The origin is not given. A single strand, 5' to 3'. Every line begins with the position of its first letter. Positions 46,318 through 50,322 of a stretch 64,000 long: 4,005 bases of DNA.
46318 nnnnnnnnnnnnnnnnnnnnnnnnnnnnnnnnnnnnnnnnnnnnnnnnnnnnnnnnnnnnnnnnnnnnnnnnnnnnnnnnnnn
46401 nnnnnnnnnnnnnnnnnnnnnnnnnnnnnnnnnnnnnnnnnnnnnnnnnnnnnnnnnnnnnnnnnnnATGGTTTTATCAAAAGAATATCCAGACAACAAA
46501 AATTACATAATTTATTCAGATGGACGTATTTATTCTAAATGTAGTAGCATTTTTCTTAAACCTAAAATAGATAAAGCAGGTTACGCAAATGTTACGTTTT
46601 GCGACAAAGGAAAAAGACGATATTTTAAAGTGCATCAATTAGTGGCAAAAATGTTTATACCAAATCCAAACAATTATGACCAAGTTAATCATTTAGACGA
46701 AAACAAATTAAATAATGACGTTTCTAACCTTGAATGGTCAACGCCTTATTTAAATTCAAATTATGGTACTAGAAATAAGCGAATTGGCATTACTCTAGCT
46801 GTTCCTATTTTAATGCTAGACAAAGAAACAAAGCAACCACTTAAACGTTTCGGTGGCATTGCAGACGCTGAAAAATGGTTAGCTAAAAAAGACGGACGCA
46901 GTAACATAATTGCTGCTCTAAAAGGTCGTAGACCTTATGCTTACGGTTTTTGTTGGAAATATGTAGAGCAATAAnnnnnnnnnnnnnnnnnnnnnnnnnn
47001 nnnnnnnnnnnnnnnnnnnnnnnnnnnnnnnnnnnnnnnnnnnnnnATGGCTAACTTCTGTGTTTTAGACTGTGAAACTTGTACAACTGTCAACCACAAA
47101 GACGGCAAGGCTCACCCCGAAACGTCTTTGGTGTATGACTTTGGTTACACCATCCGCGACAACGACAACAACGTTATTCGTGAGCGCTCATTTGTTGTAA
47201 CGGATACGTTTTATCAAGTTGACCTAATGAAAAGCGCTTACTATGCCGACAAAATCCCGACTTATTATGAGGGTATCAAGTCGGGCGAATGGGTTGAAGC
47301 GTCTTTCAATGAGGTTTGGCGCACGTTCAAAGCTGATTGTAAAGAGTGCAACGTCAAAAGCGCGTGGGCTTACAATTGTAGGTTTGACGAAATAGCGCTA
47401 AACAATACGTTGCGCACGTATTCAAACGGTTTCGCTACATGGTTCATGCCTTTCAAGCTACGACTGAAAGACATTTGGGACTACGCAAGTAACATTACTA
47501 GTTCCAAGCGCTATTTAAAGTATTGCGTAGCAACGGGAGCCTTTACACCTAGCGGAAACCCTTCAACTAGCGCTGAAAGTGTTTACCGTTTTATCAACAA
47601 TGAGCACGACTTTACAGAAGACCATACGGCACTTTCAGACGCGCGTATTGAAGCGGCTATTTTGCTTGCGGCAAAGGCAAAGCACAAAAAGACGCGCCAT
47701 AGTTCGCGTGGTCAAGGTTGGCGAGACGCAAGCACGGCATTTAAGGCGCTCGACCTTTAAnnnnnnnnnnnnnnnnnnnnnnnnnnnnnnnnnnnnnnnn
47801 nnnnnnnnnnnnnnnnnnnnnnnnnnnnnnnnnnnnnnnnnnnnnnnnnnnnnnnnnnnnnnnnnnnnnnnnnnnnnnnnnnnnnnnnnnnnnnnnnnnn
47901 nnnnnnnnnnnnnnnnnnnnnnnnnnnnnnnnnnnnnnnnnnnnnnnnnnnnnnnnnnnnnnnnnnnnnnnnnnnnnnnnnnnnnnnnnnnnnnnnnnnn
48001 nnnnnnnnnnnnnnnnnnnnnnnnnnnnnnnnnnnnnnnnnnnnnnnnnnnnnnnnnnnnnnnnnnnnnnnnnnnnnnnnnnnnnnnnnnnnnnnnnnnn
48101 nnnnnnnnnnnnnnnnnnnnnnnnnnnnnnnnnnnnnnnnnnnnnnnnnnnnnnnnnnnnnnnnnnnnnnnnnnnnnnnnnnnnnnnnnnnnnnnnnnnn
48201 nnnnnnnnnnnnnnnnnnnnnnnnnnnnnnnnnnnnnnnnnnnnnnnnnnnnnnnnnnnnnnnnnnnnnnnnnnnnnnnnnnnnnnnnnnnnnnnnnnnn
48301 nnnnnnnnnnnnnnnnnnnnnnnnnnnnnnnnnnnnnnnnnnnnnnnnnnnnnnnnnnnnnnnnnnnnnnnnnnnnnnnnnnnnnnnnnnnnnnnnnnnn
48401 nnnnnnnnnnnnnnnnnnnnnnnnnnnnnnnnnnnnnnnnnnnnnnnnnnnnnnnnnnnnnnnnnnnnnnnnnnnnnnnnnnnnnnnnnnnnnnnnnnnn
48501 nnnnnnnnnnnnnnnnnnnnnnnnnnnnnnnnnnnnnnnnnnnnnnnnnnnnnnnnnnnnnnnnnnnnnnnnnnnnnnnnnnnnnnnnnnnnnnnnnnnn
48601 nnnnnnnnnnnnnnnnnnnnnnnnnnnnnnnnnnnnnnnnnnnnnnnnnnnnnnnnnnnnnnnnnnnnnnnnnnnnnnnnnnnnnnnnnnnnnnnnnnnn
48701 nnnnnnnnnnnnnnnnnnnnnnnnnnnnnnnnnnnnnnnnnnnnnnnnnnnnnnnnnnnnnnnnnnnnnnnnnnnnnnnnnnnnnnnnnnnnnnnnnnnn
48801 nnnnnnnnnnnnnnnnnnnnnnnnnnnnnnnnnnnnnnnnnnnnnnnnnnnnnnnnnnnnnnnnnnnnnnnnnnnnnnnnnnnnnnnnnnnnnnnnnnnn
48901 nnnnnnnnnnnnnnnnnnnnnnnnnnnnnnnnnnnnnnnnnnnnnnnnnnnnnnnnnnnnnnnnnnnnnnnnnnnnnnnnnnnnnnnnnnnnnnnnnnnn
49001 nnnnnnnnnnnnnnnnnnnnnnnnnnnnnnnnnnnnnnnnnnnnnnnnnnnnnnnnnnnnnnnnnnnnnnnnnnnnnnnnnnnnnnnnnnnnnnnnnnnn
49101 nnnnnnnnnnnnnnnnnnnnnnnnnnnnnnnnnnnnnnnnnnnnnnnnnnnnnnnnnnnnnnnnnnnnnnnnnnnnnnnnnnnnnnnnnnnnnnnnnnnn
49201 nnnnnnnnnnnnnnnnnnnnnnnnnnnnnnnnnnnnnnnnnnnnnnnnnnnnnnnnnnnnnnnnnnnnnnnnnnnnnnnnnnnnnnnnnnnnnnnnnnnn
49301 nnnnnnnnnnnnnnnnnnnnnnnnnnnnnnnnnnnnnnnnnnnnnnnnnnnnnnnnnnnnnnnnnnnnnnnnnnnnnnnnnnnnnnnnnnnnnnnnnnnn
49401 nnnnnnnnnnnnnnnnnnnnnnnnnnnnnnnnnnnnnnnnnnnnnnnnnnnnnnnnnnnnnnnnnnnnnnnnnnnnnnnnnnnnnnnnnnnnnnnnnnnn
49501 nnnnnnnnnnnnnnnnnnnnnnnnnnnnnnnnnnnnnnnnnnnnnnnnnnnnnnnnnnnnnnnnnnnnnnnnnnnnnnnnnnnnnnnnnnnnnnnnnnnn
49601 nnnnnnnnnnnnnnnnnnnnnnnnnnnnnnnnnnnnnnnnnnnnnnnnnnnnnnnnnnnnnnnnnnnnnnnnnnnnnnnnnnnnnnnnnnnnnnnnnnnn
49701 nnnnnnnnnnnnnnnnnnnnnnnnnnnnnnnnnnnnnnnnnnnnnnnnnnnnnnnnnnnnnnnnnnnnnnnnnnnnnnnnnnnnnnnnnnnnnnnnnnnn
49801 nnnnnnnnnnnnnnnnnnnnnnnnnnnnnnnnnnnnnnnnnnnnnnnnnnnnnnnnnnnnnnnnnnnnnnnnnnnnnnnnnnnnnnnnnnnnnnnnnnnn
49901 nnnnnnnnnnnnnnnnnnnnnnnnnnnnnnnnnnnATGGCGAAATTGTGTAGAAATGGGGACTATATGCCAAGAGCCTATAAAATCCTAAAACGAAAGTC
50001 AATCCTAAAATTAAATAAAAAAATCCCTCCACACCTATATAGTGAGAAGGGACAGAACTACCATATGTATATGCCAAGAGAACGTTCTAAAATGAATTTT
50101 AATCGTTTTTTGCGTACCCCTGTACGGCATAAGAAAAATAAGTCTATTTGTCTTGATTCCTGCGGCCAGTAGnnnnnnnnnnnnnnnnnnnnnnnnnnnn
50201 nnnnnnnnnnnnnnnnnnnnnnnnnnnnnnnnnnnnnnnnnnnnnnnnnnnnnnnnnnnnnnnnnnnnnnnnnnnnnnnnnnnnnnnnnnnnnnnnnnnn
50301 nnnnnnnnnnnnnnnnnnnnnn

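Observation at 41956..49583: Seven strong leftward promoters, each followed at once by a co-varying hairpin, scattered between rightward genes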

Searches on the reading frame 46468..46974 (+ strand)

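Call 15: search_protein_families(library=pfam, max_evalue=0.01, proteins=[window:46468-46974:+])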
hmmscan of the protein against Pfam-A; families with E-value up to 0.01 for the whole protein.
window:46468-46974:+ (168 aa): 1 family
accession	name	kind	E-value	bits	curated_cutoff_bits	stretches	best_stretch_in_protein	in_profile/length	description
PF13392.12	HNH_3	-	8.9e-07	28.9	24.8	1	54-92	2-40/46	HNH endonuclease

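Call 16: search_protein_families(library=phrogs, max_evalue=0.001, proteins=[window:46468-46974:+])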
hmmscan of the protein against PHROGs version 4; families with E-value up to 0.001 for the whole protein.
window:46468-46974:+ (168 aa): 9 families
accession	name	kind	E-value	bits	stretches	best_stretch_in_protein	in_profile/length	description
phrog_59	-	DNA, RNA and nucleotide metabolism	8.7e-36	125.2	1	5-122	141-246/423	HNH endonuclease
phrog_959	-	DNA, RNA and nucleotide metabolism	6.5e-30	104.7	1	5-106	9-112/138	HNH endonuclease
phrog_1492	-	DNA, RNA and nucleotide metabolism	5.4e-13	49.9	1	29-96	87-155/414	HNH endonuclease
phrog_37683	-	unknown function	2.3e-11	44.3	1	11-95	119-203/279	-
phrog_17657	-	DNA, RNA and nucleotide metabolism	1.9e-10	41.8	1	11-92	77-166/168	HNH endonuclease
phrog_99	-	DNA, RNA and nucleotide metabolism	2.9e-08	34.8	1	11-99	115-204/383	HNH endonuclease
phrog_7545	-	DNA, RNA and nucleotide metabolism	0.00011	23.4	1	33-93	62-126/160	HNH endonuclease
phrog_826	-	DNA, RNA and nucleotide metabolism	0.00011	22.8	1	36-102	94-160/281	HNH endonuclease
phrog_15471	-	DNA, RNA and nucleotide metabolism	0.00019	22.4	1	36-89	15-69/183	HNH endonuclease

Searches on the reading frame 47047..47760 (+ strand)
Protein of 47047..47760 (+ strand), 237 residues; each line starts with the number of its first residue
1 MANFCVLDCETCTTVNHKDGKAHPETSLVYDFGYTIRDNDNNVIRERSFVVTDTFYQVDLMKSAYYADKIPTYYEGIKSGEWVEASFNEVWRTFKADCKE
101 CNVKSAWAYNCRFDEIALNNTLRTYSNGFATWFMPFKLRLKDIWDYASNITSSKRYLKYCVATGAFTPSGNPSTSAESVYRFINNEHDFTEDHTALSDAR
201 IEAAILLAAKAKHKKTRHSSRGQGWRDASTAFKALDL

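Call 15: search_protein_families(library=pfam, max_evalue=0.01, proteins=[window:47047-47760:+])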
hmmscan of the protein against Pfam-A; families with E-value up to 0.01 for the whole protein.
window:47047-47760:+ (237 aa): 0 families

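Call 16: search_protein_families(library=phrogs, max_evalue=0.001, proteins=[window:47047-47760:+])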
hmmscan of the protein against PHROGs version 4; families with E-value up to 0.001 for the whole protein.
window:47047-47760:+ (237 aa): 1 family
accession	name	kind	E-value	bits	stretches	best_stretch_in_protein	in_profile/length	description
phrog_20187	-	unknown function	6.4e-32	112.1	1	4-226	10-247/272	-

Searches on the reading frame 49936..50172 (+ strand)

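Call 70: search_protein_families(library=pfam, max_evalue=0.01, proteins=[window:49936-50172:+])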
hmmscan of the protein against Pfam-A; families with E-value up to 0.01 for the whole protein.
window:49936-50172:+ (78 aa): 1 family
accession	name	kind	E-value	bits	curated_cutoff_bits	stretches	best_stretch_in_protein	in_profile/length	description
PF03614.18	Flag1_repress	-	0.0081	16.5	24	1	7-72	7-70/170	Repressor of phase-1 flagellin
